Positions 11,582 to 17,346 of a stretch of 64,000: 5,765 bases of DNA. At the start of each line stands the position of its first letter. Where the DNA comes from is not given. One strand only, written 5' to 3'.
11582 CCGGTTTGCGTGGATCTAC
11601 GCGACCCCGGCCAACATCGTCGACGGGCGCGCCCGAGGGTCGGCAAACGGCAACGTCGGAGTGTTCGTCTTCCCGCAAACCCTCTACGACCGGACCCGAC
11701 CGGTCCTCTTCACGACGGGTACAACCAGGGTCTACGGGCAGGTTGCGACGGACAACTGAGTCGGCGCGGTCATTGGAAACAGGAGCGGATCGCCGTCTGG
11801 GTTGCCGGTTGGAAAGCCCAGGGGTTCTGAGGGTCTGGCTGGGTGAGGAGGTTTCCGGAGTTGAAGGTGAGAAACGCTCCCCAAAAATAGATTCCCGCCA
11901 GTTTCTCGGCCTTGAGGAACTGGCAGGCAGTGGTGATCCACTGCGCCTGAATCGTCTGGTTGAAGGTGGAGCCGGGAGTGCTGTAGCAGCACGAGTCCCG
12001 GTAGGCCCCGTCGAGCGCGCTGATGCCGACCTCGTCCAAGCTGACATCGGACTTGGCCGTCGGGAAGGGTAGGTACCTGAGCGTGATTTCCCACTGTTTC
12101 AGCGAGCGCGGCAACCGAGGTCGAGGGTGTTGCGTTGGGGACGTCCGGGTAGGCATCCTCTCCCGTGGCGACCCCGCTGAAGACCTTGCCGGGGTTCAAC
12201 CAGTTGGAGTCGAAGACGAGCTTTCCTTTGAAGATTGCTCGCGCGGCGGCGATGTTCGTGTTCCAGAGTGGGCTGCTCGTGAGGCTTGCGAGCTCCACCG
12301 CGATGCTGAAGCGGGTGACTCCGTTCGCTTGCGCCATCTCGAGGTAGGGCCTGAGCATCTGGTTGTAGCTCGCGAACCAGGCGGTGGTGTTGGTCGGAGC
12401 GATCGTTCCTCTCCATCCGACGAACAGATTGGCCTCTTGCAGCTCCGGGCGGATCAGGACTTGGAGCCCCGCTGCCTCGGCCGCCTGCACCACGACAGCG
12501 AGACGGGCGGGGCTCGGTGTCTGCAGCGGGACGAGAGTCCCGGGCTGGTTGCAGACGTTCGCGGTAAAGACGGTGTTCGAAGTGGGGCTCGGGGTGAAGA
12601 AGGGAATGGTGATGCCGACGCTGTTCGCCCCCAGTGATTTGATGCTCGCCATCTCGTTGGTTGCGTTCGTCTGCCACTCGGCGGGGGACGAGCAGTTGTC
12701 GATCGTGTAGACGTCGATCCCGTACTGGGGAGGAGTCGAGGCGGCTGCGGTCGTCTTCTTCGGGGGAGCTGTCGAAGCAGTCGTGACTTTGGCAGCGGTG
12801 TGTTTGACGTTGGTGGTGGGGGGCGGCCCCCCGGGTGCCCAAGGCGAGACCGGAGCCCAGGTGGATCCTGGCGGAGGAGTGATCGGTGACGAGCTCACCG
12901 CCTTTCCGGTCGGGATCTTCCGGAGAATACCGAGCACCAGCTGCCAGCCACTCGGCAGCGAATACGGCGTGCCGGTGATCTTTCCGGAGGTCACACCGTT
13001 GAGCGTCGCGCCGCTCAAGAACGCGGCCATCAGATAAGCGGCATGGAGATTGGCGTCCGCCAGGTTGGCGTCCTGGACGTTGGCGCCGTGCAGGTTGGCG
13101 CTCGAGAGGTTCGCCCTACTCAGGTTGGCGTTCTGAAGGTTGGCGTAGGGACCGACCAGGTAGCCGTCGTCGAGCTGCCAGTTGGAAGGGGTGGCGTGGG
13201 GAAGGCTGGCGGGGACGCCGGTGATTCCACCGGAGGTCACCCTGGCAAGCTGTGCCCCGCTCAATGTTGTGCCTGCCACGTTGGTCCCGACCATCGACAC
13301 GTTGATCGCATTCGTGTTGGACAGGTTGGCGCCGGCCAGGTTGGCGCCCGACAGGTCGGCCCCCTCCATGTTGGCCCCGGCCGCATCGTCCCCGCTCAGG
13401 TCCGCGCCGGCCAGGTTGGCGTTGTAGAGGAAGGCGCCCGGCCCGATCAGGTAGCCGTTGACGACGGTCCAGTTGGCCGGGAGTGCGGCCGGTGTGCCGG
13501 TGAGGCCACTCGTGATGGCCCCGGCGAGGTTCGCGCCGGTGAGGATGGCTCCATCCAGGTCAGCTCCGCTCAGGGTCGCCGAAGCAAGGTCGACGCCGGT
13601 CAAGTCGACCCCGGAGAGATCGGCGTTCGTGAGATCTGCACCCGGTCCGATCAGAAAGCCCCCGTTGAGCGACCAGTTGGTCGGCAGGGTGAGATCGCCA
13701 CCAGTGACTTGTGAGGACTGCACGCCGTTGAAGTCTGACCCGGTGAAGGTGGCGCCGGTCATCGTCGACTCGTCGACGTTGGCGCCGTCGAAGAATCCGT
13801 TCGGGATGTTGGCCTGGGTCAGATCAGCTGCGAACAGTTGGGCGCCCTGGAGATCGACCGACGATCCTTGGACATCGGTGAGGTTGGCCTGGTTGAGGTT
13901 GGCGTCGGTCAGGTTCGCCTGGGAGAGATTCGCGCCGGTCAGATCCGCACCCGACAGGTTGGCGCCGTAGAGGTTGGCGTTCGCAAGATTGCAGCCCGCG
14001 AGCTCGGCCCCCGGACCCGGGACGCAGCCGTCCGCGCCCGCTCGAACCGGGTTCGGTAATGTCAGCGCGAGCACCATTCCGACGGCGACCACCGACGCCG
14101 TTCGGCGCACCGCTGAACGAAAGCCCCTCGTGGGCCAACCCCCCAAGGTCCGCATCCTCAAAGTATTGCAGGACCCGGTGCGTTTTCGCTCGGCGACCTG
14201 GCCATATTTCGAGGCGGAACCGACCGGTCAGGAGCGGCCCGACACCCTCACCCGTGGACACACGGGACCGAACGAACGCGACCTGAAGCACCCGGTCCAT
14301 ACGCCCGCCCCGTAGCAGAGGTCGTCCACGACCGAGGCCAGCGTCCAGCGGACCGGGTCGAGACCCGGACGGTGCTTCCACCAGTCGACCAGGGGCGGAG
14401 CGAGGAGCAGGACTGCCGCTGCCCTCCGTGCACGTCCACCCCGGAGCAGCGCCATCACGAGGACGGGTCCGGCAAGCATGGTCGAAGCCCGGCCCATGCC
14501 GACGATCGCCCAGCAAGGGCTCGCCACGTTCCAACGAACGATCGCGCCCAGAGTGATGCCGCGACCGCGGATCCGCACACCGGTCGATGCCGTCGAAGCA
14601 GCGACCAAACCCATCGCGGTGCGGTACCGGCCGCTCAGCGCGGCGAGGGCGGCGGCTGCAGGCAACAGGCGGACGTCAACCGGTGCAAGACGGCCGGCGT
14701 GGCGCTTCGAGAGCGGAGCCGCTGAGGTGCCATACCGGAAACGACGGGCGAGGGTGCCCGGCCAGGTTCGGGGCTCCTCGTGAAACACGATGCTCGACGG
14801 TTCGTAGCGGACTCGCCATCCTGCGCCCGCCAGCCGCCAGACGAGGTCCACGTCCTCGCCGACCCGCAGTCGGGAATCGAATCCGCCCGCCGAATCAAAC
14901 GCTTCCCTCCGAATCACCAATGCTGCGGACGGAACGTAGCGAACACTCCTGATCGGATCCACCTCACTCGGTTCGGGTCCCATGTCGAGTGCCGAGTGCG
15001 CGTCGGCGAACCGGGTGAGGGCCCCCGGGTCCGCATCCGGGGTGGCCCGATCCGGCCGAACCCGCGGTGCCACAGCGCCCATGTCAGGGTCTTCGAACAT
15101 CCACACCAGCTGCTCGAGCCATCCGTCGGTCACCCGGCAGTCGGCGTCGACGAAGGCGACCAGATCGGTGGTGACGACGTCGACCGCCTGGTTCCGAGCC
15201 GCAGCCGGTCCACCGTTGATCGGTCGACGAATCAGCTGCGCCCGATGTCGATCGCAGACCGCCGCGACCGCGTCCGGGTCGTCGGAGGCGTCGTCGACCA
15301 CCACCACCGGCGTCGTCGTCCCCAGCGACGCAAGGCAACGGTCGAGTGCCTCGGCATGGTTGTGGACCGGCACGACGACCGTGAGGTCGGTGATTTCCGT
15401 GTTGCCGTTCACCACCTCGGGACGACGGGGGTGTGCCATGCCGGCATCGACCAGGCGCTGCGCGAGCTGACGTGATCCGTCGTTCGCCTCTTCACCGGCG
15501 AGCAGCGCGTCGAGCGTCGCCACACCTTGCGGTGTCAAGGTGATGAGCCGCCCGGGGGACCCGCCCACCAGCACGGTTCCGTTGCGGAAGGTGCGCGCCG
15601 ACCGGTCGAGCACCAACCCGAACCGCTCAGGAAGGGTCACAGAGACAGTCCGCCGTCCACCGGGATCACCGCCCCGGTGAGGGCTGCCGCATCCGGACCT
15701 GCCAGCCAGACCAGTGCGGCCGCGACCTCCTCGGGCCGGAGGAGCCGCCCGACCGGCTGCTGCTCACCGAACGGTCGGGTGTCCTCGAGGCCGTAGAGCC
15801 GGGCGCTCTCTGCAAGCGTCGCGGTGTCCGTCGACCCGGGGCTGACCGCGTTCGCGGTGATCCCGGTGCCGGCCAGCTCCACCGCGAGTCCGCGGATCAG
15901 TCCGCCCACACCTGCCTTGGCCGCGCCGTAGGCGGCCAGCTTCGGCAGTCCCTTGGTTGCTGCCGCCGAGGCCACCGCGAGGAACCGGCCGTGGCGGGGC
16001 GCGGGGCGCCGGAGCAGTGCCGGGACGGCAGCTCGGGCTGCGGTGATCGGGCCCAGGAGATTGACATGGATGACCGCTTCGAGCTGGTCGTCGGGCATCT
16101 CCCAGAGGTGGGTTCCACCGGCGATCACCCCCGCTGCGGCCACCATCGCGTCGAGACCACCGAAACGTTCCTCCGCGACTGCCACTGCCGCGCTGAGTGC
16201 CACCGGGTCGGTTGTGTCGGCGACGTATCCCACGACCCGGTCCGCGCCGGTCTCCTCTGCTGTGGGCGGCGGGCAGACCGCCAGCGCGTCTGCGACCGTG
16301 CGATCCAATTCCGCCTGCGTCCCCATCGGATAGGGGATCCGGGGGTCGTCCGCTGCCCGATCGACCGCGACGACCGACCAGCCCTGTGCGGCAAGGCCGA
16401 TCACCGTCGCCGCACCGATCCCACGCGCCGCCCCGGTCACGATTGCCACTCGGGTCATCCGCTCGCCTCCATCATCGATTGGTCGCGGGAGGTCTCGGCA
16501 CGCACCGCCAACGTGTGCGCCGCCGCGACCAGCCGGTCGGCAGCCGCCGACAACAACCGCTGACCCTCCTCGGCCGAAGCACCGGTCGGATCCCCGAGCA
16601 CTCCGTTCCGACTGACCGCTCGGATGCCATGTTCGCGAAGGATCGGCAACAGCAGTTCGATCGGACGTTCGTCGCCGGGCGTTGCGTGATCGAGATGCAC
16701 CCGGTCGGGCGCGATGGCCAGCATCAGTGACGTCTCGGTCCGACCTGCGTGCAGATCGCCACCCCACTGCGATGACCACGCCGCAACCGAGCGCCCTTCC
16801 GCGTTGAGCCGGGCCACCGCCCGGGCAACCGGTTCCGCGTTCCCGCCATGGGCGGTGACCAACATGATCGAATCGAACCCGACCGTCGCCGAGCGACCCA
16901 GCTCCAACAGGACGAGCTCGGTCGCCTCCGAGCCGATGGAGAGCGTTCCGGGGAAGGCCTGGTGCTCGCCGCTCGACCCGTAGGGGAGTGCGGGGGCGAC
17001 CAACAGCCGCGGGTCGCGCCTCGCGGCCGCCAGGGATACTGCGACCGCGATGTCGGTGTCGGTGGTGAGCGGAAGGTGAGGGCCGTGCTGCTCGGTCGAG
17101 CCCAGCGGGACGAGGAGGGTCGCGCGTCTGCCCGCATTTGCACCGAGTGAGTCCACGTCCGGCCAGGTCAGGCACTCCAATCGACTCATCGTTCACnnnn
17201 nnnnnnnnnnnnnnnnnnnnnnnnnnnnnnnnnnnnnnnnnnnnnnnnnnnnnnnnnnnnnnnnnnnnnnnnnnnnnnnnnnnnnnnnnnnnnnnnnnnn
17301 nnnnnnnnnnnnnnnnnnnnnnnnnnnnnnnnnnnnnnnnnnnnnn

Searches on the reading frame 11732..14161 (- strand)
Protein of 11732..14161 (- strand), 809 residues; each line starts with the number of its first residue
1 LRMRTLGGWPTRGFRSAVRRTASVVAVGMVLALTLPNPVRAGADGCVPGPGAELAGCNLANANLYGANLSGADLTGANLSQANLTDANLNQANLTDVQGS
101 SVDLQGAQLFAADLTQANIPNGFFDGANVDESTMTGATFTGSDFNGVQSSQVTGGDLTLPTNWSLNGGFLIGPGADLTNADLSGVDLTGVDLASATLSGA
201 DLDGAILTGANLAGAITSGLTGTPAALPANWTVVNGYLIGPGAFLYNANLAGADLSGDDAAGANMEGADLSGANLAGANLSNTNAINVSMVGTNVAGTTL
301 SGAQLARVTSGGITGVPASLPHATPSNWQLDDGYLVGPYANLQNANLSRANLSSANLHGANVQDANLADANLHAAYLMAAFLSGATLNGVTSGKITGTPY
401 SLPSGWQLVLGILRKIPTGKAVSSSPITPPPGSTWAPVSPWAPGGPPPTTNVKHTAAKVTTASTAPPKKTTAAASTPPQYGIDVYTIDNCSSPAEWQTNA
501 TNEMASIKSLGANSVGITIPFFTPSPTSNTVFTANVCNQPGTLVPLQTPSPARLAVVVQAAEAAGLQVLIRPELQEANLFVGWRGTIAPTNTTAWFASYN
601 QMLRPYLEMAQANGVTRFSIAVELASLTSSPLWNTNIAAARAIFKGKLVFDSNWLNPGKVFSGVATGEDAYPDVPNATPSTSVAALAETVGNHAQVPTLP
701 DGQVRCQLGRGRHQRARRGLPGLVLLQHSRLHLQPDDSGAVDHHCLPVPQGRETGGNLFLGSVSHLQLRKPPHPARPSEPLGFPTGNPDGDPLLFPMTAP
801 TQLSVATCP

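Call 7: search_protein_families(library=pfam, proteins=[window:11732-14161:-], max_evalue=0.01)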
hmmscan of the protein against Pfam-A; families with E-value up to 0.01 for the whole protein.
window:11732-14161:- (809 aa): 5 families
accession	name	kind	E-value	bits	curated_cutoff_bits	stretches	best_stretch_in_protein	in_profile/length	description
PF00805.28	Pentapeptide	-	1.2e-53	178.6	20.2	7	174-209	5-40/40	Pentapeptide repeats (8 copies)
PF13576.12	Pentapeptide_3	-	5.4e-25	87.8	27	3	51-92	3-47/48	Pentapeptide repeats (9 copies)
PF13599.13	Pentapeptide_4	-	1.4e-21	76.8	38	1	54-117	8-71/78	Pentapeptide repeat region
PF22612.2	GH113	-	5.3e-09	36.3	27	1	494-653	10-167/289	Glycoside Hydrolase Family 113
PF05264.16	CfAFP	-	0.00042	20.8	25.9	0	111-156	56-103/137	Choristoneura fumiferana antifreeze protein (CfAFP)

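Call 8: search_protein_families(library=ncbifam, proteins=[window:11732-14161:-], max_evalue=0.01)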
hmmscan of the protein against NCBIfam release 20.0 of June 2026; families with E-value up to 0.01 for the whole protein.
window:11732-14161:- (809 aa): 16 families
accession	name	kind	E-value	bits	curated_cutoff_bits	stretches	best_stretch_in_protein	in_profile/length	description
NF052603.1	penta_Alr5209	equivalog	3.4e-39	133.5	125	4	51-138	17-104/113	Alr5209 family pentapeptide repeat protein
NF011744.0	PRK15197.1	equivalog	3.9e-35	121.4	274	4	51-150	178-273/291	SPI-2 type III secretion system effector PipB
NF047416.1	penta_HetL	equivalog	2.6e-32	112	260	3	54-207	65-218/218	heterocyst differentiation pentapeptide repeat protein HetL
NF011743.0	PRK15196.1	equivalog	3.8e-25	88.5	354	4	174-305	161-284/350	type III secretion system effector PipB2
NF038182.1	penta_rpt_SmQnr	exception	8e-14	52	460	2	247-317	144-215/215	SmQnr family pentapeptide repeat protein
NF000056.3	penta_rpt_QnrS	exception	1.3e-13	51.2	460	1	53-193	73-200/218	QnrS family quinolone resistance pentapeptide repeat protein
NF012152.0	penta_rpt_QnrC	exception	3.1e-13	50.2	500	1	52-152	97-192/221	QnrC family quinolone resistance pentapeptide repeat protein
NF033086.2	penta_rpt_Qnr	equivalog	4.7e-13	49.4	240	1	55-112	139-196/211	Qnr family pentapeptide repeat protein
NF000349.1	mfpA_AE000516.2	equivalog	8.8e-13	48.5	360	2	102-224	32-151/183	pentapeptide repeat protein MfpA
NF012151.0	penta_rpt_QnrAS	exception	1.9e-10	41.1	490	0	56-118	136-198/218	QnrAS family quinolone resistance pentapeptide repeat protein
NF000071.4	penta_rpt_QnrA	exception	4.2e-10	39.8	450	1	52-119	117-184/218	QnrA family quinolone resistance pentapeptide repeat protein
NF000421.1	penta_rpt_QnrVC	exception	8.8e-10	38.9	460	1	53-194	63-196/218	QnrVC family quinolone resistance pentapeptide repeat protein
NF033375.2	penta_rpt_QnrE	exception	5e-09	36.5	480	1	58-115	145-202/214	QnrE family quinolone resistance pentapeptide repeat protein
NF000420.1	penta_rpt_QnrB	exception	2.3e-08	34.3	460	1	56-109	143-196/214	QnrB family quinolone resistance pentapeptide repeat protein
NF011904.1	PRK15377.1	subfamily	2.7e-07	29.3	500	0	54-140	16-103/606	type III secretion system effector HECT-type E3 ubiquitin transferase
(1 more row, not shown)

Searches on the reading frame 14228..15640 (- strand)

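Call 13: search_protein_families(library=pfam, proteins=[window:14228-15640:-], max_evalue=0.001)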
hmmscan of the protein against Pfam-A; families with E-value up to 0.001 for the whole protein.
window:14228-15640:- (470 aa): 5 families
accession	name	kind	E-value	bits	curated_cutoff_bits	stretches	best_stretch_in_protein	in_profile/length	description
PF00535.33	Glycos_transf_2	-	1.9e-23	83.6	23.3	1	87-198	1-119/168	Glycosyl transferase family 2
PF13641.12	Glyco_tranf_2_3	-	8.4e-17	62.4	27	1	86-302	3-226/230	Glycosyltransferase like family 2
PF13632.12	Glyco_trans_2_3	-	9.3e-15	55.4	27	1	161-356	2-153/198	Glycosyl transferase family group 2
PF10111.15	Glyco_tranf_2_2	-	1.5e-11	44.8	27.3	1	87-287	1-216/276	Glycosyltransferase like family 2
PF13506.12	Glyco_transf_21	-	1.3e-06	28.5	21.7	1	151-303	24-172/174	Glycosyl transferase family 21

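Call 68: search_protein_families(library=ncbifam, proteins=[window:14228-15640:-], max_evalue=1e-10)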
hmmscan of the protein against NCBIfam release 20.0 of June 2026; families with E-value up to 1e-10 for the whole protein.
window:14228-15640:- (470 aa): 5 families
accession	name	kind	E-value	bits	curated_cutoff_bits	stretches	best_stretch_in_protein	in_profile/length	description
TIGR03965.1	mycofact_glyco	equivalog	9.9e-118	393.9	280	1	10-465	2-466/467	mycofactocin biosynthesis glycosyltransferase MftF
NF041875.1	EPS_EpsD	equivalog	7.9e-28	97.8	370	1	86-329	1-249/325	exopolysaccharide biosynthesis glycosyltransferase EpsD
TIGR03937.1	PgaC_IcaA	equivalog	7.2e-16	58.1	422.3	0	241-306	205-269/407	poly-beta-1,6-N-acetyl-D-glucosamine synthase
NF038302.1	EPS_HpsE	equivalog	6.9e-14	51.5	300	1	85-291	2-226/307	hormogonium polysaccharide biosynthesis glycosyltransferase HpsE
TIGR04283.1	glyco_like_mftF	equivalog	3.8e-13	49.5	182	0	86-184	1-99/221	TIGR04283 family arsenosugar biosynthesis glycosyltransferase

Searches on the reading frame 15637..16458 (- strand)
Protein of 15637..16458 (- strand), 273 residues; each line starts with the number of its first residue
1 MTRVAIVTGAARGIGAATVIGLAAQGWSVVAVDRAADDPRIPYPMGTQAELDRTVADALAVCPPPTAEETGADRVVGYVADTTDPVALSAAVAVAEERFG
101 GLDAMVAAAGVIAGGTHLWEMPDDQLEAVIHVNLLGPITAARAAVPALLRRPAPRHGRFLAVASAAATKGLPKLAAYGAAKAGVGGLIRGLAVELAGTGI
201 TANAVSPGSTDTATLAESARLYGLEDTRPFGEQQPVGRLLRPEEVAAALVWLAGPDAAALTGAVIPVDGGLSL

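Call 68: search_protein_families(library=ncbifam, proteins=[window:15637-16458:-], max_evalue=1e-10)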
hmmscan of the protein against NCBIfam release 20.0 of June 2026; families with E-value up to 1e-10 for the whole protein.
window:15637-16458:- (273 aa): 189 families (the best 25 are shown)
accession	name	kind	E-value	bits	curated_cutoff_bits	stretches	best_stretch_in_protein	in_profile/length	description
TIGR04504.1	SDR_subfam_2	subfamily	3.9e-100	334.9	250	1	3-272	2-259/260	mycofactocin-coupled SDR family oxidoreductase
NF040491.1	SDR_subfam_4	equivalog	5.6e-92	308.1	265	1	3-271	1-255/256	mycofactocin-coupled SDR family oxidoreductase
TIGR03971.1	SDR_subfam_1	subfamily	3.4e-54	184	300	1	3-271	4-268/271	mycofactocin-coupled SDR family oxidoreductase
NF005559.1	PRK07231.1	subfamily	9.1e-46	156.4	215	1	3-272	5-248/249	glucose 1-dehydrogenase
NF009466.0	PRK12826.1-2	subfamily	6.7e-42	143.7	222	1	1-271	2-244/248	3-oxoacyl-ACP reductase FabG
NF009467.0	PRK12826.1-3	subfamily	1.3e-41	142.6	269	1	3-271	9-270/274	SDR family mycofactocin-dependent oxidoreductase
NF005067.0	PRK06484.1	equivalog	2.3e-40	138.6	713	1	68-271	51-251/524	short chain dehydrogenase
NF004791.0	PRK06138.1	equivalog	2.3e-39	135.2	312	1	71-272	51-250/252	SDR family oxidoreductase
NF052558.1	MBtsdlDhBudC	equivalog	6.3e-39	134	270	1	3-272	4-242/250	meso-2,3-butanediol dehydrogenase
NF040605.2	mycolic_FabG1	exception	1.2e-38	133.3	420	1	73-272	39-230/233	3-oxoacyl-ACP reductase FabG1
TIGR01830.1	3oxo_ACP_reduc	equivalog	4.6e-38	131.3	297.75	1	5-271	1-238/239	3-oxoacyl-[acyl-carrier-protein] reductase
NF009464.0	PRK12824.1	subfamily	7.4e-38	130.6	269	1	69-271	46-242/245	3-oxoacyl-ACP reductase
NF004198.0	PRK05653.1-3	equivalog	2.6e-37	128.6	296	1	3-272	8-247/248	3-oxoacyl-ACP reductase FabG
NF006074.0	PRK08220.1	equivalog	1.8e-36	126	312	1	3-272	9-248/251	2,3-dihydro-2,3-dihydroxybenzoate dehydrogenase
NF009468.0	PRK12826.1-4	equivalog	2.1e-36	125.9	318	1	2-271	7-247/256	SDR family oxidoreductase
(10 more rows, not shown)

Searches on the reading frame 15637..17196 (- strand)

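Call 13: search_protein_families(library=pfam, proteins=[window:15637-17196:-], max_evalue=0.001)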
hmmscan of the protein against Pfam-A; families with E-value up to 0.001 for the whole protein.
window:15637-17196:- (519 aa): 4 families
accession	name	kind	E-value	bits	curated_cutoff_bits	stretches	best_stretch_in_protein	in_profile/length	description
PF13561.12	adh_short_C2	-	1.3e-45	156.3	27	1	312-518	39-236/236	Enoyl-(Acyl carrier protein) reductase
PF00106.31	adh_short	-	1.8e-40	139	26.6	2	314-463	42-189/195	short chain dehydrogenase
PF23441.1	SDR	-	1.5e-05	24.9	27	1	322-461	64-199/258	SDR-like rossmann domain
PF08659.16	KR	-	0.00016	22.1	22.6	1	252-435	4-161/180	KR domain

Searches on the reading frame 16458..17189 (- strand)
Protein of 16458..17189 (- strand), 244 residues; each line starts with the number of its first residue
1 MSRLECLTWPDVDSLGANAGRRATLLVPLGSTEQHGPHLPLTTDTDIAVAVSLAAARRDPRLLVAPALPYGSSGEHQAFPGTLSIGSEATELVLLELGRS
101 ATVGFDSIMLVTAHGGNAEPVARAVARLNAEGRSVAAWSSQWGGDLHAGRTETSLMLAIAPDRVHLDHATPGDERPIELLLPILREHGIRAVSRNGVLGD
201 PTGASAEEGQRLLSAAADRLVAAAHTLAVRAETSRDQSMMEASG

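Call 68: search_protein_families(library=ncbifam, proteins=[window:16458-17189:-], max_evalue=1e-10)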
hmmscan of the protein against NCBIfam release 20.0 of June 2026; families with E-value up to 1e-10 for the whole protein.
window:16458-17189:- (244 aa): 2 families
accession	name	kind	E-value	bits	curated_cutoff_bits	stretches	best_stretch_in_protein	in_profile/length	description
TIGR03964.1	mycofact_creat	equivalog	1.3e-83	280.1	172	1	19-232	10-225/228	mycofactocin biosynthesis peptidyl-dipeptidase MftE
TIGR04448.1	creatininase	equivalog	2.2e-28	99.6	235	1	7-130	2-127/246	creatininase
